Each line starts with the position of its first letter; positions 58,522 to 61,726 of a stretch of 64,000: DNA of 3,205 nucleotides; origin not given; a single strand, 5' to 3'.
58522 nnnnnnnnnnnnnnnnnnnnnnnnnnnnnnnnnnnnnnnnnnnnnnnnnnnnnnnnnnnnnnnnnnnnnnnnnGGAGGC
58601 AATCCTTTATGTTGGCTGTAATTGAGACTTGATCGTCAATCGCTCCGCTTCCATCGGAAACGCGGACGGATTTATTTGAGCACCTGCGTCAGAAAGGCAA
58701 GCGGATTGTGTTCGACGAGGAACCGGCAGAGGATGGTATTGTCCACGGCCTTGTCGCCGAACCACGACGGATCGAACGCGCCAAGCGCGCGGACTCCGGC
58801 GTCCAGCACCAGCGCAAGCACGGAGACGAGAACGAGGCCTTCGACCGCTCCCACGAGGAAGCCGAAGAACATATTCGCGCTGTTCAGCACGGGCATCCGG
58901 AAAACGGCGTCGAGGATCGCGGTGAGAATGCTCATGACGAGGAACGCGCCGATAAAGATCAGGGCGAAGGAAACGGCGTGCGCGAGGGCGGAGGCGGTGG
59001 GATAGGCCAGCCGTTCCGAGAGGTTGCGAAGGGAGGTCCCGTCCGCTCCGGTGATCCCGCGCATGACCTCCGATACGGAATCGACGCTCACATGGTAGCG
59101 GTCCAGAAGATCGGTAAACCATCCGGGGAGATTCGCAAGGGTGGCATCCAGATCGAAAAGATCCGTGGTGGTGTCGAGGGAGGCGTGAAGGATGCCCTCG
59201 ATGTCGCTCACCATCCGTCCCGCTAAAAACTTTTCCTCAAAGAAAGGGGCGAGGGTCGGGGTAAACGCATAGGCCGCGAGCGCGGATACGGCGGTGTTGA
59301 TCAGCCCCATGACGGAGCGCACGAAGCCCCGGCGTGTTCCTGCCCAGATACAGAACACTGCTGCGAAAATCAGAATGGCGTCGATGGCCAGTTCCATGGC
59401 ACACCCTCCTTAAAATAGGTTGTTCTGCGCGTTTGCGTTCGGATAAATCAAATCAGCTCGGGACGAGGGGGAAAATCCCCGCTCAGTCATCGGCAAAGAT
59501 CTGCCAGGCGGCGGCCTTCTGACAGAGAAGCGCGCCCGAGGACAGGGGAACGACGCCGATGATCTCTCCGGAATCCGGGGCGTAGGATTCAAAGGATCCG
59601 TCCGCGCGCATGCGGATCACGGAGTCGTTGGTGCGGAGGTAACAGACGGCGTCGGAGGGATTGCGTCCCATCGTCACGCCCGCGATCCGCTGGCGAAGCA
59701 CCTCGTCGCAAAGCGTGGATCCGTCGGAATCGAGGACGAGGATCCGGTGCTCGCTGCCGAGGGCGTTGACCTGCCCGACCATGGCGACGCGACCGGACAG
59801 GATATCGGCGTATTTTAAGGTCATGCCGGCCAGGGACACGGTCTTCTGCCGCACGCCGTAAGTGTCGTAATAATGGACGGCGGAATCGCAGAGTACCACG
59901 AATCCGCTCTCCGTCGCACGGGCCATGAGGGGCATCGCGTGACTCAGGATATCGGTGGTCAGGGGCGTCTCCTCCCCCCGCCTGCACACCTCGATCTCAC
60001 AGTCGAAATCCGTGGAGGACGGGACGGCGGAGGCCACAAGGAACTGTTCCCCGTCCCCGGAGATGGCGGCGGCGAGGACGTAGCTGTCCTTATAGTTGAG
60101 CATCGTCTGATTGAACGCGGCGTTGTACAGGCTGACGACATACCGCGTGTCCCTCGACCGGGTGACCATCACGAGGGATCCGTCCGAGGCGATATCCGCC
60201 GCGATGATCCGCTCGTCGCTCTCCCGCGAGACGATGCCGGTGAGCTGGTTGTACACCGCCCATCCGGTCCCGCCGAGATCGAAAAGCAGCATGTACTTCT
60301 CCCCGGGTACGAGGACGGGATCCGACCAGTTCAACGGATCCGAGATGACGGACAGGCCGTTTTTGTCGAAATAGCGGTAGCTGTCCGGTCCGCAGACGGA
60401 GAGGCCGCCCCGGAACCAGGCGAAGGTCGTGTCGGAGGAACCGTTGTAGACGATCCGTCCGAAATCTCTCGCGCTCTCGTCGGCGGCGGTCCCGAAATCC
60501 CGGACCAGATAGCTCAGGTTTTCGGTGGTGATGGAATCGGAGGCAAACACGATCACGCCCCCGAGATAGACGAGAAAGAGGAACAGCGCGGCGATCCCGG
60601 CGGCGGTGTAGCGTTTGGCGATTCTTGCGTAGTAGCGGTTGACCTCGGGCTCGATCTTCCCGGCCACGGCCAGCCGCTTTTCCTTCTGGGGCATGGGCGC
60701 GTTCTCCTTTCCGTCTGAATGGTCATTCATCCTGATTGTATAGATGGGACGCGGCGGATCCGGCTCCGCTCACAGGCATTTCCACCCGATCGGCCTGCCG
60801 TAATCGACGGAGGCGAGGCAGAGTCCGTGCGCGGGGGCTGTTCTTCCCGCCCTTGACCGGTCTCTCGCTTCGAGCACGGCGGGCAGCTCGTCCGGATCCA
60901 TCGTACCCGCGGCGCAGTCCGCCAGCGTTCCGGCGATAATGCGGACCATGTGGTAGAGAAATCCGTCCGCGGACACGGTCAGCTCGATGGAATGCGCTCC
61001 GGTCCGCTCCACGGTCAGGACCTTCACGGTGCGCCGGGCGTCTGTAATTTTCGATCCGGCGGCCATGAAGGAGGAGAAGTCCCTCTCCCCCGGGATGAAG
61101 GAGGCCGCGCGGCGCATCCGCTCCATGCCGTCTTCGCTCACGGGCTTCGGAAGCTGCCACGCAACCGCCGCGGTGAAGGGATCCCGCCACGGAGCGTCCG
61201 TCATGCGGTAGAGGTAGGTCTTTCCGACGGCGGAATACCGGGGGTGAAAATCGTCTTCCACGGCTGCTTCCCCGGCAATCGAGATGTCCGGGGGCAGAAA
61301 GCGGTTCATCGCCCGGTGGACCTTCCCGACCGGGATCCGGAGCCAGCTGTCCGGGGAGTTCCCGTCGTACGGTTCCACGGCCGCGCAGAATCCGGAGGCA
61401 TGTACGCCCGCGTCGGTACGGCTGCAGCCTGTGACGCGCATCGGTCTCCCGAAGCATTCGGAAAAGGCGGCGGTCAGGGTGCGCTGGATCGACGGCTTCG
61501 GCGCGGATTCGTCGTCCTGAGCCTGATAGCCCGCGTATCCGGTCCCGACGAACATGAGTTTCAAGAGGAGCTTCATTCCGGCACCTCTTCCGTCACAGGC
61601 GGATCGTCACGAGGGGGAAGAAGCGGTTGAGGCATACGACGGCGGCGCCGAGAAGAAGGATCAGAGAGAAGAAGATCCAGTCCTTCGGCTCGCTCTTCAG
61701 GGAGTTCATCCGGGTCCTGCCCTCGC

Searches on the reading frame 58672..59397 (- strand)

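Call 9: search_protein_families(library=pfam, proteins=[window:58672-59397:-], max_evalue=0.001)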
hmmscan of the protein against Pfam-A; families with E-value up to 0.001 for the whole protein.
window:58672-59397:- (241 aa): 1 family
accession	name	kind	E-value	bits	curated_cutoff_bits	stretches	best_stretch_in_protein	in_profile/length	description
PF02674.22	Colicin_V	-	3.3e-22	79.5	29.3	2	133-203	53-122/144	Colicin V production protein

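Call 49: search_protein_families(library=ncbifam, proteins=[window:58672-59397:-], max_evalue=0.001)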
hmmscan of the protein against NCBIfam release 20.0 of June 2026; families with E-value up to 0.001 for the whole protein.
window:58672-59397:- (241 aa): 1 family
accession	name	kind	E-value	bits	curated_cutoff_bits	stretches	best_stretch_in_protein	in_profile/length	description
NF033740.0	MarP_fam_protase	equivalog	5.2e-05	22.5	250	1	5-57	1-53/390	MarP family serine protease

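Call 83: search_protein_families(library=padloc, proteins=[window:58672-59397:-], max_evalue=0.001)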
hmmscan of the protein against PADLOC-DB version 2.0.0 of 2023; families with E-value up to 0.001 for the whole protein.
window:58672-59397:- (241 aa): 0 families

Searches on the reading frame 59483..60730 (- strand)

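Call 9: search_protein_families(library=pfam, proteins=[window:59483-60730:-], max_evalue=0.001)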
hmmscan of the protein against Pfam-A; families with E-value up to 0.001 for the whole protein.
window:59483-60730:- (415 aa): 1 family
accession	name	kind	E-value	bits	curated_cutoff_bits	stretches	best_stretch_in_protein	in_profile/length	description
PF18975.6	DUF5711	-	2.5e-11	43.9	26.3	1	98-246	19-170/344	Family of unknown function (DUF5711)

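Call 49: search_protein_families(library=ncbifam, proteins=[window:59483-60730:-], max_evalue=0.001)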
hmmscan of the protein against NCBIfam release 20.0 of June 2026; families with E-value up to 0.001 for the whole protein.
window:59483-60730:- (415 aa): 0 families

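Call 83: search_protein_families(library=padloc, proteins=[window:59483-60730:-], max_evalue=0.001)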
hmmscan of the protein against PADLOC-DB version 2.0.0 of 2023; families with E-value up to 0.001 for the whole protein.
window:59483-60730:- (415 aa): 0 families

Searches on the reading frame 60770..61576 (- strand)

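Call 9: search_protein_families(library=pfam, proteins=[window:60770-61576:-], max_evalue=0.001)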
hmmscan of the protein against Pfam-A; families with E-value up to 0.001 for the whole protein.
window:60770-61576:- (268 aa): 1 family
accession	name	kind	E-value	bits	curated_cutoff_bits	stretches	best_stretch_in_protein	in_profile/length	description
PF01416.25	PseudoU_synth_1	-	7.3e-31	107.3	23.3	2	162-259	6-107/108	tRNA pseudouridine synthase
